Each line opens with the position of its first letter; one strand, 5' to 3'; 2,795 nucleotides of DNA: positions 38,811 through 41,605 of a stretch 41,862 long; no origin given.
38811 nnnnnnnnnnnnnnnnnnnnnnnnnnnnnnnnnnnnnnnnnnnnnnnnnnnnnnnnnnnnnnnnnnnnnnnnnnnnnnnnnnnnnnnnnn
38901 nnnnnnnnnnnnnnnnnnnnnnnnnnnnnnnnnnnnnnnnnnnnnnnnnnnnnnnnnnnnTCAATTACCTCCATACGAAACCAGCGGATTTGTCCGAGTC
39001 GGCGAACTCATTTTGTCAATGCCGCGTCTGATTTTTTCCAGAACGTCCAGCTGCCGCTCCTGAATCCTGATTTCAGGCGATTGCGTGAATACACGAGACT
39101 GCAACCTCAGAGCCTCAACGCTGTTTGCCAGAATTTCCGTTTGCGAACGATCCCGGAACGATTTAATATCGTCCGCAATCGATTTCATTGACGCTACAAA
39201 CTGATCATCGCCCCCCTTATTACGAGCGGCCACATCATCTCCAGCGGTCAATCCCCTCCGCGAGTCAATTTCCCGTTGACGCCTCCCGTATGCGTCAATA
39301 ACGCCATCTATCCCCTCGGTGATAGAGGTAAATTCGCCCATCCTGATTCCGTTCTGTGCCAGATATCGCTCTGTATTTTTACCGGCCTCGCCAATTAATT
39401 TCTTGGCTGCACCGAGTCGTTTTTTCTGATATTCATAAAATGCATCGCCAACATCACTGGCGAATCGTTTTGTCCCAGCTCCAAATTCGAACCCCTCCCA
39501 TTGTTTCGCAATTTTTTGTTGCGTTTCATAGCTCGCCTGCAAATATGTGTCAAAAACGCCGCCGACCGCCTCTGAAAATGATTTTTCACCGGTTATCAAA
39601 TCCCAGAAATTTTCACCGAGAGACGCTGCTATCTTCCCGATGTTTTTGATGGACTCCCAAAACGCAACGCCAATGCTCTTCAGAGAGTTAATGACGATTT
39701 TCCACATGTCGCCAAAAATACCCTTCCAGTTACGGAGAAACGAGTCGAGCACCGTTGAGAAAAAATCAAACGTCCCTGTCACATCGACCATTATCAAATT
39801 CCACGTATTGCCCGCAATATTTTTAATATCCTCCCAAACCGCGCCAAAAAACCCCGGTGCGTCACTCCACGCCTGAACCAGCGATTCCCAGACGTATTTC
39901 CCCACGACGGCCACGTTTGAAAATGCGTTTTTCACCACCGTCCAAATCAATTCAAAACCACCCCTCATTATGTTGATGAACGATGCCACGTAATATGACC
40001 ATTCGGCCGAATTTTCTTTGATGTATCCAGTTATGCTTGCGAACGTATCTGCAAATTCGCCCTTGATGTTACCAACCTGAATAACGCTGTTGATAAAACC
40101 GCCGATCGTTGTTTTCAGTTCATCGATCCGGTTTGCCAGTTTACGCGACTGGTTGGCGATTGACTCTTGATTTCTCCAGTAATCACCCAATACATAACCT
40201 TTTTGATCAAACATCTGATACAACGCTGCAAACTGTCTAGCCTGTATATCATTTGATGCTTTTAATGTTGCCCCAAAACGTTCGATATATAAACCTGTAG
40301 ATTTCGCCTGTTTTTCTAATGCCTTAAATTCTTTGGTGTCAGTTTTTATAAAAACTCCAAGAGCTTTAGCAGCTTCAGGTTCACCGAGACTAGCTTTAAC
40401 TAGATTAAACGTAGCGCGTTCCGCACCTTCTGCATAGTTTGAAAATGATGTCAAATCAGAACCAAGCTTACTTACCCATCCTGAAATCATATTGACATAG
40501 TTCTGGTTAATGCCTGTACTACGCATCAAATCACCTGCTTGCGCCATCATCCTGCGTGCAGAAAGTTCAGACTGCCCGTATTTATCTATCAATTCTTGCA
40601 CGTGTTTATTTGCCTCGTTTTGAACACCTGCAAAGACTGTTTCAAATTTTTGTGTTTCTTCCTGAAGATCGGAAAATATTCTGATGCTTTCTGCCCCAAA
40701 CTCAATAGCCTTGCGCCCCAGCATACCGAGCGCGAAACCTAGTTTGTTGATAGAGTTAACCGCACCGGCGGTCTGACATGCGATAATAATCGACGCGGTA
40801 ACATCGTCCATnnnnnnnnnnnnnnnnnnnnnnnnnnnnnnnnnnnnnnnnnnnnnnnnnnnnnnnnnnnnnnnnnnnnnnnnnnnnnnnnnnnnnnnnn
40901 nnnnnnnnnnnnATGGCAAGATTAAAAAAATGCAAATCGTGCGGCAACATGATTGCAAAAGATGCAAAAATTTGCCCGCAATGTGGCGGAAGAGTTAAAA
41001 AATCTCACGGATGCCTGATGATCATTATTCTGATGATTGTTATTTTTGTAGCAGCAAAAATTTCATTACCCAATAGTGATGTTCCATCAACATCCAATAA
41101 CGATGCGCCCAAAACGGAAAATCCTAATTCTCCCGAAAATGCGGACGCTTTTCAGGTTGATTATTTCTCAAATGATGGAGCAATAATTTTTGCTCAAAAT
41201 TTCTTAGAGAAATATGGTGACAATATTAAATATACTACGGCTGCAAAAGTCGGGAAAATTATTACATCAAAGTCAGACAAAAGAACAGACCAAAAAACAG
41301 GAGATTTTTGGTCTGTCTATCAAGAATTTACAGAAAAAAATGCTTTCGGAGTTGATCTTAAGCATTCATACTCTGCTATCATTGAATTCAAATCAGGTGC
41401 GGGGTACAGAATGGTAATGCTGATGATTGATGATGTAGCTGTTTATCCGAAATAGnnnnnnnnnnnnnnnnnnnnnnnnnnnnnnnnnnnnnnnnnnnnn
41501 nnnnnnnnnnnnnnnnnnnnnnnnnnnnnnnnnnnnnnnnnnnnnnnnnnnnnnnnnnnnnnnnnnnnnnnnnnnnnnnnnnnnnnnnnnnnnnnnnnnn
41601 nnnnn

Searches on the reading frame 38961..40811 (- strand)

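Call 11: search_protein_families(library=phrogs, proteins=[window:38961-40811:-], max_evalue=0.001)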
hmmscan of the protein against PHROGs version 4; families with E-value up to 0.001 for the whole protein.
window:38961-40811:- (616 aa): 7 families
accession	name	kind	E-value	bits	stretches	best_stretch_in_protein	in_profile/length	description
phrog_4070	-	tail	1.8e-10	40.6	1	154-525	64-417/989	tail length tape measure protein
phrog_1272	-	tail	1.3e-08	34.1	1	51-565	685-1149/1606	tail length tape measure protein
phrog_1535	-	tail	3.4e-07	29.8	1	247-392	871-1018/1152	tail length tape measure protein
phrog_58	-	tail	7.9e-07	28.8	1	280-420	745-904/1544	tail length tape measure protein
phrog_305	-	tail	2.1e-05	24.3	1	17-401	348-674/1001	tail length tape measure protein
phrog_4200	-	tail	2.1e-05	24.2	1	217-424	335-522/732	tail length tape measure protein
phrog_5448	-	tail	0.00073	17.5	0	219-396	1549-1737/3103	tail length tape measure protein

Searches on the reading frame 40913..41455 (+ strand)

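Call 11: search_protein_families(library=phrogs, proteins=[window:40913-41455:+], max_evalue=0.001)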
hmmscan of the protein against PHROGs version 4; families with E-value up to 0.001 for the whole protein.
window:40913-41455:+ (180 aa): 3 families
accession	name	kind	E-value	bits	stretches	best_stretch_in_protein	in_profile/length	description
phrog_14275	-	unknown function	6.7e-11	43.2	1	3-68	2-70/178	-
phrog_38187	-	unknown function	3.6e-08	34.6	1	4-61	3-61/144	-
phrog_13160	-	unknown function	1.1e-07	33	1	17-173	7-138/139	-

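Call 77: search_protein_families(library=ncbifam, proteins=[window:40913-41455:+], max_evalue=0.01)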
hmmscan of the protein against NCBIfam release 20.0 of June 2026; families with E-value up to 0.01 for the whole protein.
window:40913-41455:+ (180 aa): 1 family
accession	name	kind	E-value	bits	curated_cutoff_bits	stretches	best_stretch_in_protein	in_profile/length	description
NF033497.1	rubre_like_arch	subfamily_domain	0.0062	16.2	32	0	7-28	3-26/34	rubrerythrin-like domain-containing protein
